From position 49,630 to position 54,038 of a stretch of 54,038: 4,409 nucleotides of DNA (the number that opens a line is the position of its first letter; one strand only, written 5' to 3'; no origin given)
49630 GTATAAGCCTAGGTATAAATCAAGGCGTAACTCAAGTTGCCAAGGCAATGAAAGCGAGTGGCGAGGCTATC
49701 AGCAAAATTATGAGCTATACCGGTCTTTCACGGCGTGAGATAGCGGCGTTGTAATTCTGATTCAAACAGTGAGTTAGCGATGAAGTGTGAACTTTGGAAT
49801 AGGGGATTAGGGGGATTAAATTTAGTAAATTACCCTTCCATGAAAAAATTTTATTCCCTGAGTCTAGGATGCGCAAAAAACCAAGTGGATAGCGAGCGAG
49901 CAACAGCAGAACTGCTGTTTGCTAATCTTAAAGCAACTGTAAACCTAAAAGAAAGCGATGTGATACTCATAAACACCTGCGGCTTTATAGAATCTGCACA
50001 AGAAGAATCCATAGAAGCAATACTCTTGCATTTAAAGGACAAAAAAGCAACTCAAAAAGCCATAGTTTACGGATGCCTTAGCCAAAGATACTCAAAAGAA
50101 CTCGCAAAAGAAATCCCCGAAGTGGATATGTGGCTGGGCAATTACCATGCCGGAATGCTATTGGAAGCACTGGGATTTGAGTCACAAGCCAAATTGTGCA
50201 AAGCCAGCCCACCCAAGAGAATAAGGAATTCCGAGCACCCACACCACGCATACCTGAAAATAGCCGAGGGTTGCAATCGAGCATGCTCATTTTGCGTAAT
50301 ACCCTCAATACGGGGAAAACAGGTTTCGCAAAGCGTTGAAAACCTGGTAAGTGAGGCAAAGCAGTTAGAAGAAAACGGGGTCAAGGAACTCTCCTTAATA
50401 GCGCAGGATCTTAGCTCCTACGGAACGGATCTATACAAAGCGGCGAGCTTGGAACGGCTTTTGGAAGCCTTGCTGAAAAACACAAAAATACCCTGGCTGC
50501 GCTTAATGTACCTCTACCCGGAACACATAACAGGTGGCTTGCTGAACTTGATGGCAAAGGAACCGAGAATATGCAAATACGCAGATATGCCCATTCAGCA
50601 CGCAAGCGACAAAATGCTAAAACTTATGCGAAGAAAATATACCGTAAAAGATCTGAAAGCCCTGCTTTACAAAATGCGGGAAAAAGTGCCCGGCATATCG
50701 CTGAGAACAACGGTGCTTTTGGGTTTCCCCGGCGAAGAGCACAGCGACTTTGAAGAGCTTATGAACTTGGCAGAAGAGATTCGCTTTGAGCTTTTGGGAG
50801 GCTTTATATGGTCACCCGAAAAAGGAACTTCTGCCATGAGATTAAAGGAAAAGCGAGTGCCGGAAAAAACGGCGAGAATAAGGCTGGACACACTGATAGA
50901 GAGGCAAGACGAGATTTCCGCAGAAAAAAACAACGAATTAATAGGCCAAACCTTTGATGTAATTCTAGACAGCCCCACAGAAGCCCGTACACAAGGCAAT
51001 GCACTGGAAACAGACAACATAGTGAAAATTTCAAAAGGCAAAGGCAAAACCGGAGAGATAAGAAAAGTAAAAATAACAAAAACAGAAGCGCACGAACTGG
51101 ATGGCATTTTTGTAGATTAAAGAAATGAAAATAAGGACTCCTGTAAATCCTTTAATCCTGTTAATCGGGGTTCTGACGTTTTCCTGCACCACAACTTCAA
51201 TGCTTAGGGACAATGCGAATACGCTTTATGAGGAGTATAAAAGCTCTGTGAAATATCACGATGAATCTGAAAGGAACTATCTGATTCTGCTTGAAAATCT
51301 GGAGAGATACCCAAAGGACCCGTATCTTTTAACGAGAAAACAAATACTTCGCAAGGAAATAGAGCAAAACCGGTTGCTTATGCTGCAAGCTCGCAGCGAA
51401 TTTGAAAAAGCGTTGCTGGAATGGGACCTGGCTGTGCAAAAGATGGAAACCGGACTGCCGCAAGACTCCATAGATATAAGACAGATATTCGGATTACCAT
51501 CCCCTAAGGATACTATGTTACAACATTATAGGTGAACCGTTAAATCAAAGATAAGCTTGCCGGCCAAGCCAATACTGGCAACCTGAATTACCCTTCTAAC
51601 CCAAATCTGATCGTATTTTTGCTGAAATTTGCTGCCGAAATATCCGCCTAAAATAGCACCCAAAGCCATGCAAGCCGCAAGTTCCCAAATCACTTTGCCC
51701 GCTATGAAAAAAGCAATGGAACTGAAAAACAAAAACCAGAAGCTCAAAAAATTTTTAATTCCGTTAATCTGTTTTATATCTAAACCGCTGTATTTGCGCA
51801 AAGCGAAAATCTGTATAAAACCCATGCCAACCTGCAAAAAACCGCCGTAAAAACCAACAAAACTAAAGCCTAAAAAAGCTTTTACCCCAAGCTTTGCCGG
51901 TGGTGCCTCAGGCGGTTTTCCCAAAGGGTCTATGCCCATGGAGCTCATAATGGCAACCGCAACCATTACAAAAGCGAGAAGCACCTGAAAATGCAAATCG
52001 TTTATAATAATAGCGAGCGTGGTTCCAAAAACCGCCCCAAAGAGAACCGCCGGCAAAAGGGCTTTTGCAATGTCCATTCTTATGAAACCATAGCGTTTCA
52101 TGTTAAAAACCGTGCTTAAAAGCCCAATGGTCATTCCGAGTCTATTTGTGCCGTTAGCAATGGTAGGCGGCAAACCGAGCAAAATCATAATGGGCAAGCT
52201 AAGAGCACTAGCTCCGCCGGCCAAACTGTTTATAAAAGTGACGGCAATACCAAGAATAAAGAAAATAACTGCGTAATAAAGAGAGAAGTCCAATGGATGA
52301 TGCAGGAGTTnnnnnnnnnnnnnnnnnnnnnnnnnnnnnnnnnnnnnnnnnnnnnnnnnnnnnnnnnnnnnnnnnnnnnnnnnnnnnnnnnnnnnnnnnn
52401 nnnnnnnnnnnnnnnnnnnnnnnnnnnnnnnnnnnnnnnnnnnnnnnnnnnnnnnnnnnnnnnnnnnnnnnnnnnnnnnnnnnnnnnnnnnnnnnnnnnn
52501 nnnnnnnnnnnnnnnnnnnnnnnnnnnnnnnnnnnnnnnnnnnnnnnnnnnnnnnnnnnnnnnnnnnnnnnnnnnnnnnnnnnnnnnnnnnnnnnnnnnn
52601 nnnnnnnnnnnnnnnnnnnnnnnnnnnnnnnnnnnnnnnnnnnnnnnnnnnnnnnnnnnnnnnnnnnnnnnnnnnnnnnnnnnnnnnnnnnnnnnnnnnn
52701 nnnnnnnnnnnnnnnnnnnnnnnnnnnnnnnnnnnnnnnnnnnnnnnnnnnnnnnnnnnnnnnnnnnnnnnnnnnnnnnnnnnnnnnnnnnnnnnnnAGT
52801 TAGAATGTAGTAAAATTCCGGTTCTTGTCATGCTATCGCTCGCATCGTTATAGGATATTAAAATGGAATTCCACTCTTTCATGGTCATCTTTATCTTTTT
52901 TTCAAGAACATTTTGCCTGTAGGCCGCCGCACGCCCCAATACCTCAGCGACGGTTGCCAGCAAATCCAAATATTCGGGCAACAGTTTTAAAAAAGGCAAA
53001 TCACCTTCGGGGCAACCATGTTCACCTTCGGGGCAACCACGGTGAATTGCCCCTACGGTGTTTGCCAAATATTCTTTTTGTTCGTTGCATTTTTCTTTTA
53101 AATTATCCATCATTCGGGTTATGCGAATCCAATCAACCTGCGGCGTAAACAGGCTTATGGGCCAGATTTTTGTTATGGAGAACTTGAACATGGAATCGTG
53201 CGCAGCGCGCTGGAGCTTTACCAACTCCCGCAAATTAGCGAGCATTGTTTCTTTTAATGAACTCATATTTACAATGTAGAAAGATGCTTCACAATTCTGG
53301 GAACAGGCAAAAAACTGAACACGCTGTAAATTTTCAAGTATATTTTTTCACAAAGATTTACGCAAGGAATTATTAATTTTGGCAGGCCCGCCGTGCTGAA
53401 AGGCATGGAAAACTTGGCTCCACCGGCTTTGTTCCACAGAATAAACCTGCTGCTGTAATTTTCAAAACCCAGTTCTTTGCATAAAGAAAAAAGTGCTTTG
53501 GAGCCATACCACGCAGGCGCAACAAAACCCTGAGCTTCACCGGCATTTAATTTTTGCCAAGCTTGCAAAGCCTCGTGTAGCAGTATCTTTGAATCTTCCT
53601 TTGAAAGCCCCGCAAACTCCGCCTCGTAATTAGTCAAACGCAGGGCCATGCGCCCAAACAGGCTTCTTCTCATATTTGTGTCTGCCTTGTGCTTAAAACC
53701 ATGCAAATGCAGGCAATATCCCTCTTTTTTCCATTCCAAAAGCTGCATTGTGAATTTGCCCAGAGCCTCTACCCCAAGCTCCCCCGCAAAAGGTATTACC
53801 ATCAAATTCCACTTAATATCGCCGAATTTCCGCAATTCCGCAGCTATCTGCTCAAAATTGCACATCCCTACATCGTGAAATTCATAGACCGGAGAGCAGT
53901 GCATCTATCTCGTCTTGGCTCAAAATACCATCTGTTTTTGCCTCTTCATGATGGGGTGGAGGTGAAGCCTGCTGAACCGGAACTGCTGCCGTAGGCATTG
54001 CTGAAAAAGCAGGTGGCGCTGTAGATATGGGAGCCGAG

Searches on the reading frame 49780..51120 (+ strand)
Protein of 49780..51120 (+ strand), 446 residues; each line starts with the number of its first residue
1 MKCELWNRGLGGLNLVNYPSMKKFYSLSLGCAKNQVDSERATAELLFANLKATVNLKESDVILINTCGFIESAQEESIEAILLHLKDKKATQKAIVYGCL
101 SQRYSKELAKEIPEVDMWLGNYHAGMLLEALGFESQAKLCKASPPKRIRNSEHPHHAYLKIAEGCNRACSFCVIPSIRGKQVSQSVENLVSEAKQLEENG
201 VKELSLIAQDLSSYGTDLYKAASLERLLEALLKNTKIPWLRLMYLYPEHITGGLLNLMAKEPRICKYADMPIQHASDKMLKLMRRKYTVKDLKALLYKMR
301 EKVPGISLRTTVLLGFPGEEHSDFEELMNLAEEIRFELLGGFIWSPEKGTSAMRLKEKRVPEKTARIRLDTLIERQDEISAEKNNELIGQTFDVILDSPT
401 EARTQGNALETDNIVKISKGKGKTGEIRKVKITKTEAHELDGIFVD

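Call 41: search_protein_families(library=pfam, proteins=[window:49780-51120:+], max_evalue=0.1)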
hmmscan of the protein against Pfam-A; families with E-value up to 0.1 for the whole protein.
window:49780-51120:+ (446 aa): 3 families
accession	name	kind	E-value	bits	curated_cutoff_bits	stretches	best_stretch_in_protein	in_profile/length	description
PF00919.26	UPF0004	-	1.9e-22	79.5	27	1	23-120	1-98/98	Uncharacterized protein family UPF0004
PF04055.27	Radical_SAM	-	3.7e-21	76.4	29.5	1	161-331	3-166/166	Radical SAM superfamily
PF18693.7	TRAM_2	-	1.1e-06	29.2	27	1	388-445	1-63/63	TRAM domain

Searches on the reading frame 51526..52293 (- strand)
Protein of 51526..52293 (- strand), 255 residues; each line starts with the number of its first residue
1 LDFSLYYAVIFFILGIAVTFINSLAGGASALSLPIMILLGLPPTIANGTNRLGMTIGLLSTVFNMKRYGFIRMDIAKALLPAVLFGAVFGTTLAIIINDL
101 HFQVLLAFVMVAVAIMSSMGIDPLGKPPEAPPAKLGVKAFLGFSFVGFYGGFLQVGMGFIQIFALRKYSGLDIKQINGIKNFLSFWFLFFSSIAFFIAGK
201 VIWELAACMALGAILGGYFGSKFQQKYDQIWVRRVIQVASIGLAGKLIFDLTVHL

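Call 41: search_protein_families(library=pfam, proteins=[window:51526-52293:-], max_evalue=0.1)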
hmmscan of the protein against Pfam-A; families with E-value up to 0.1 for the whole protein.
window:51526-52293:- (255 aa): 1 family
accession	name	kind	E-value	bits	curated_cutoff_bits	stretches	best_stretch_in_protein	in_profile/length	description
PF01925.25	TauE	-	5.7e-38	131.4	32.6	1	12-247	2-237/237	Sulfite exporter TauE/SafE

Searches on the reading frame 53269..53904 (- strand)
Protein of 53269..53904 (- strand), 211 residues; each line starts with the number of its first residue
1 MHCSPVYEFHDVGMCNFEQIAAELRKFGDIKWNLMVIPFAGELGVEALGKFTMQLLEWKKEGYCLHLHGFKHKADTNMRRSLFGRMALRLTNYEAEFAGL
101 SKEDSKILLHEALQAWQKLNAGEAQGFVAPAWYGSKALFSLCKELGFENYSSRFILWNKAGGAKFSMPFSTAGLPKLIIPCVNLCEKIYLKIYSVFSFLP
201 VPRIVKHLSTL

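Call 41: search_protein_families(library=pfam, proteins=[window:53269-53904:-], max_evalue=0.1)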
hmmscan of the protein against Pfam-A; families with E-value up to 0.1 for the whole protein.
window:53269-53904:- (211 aa): 1 family
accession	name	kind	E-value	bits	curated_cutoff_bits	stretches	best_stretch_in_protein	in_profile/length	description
PF10096.14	DUF2334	-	8.2e-10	39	26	1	17-156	18-149/203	Uncharacterized protein conserved in bacteria (DUF2334)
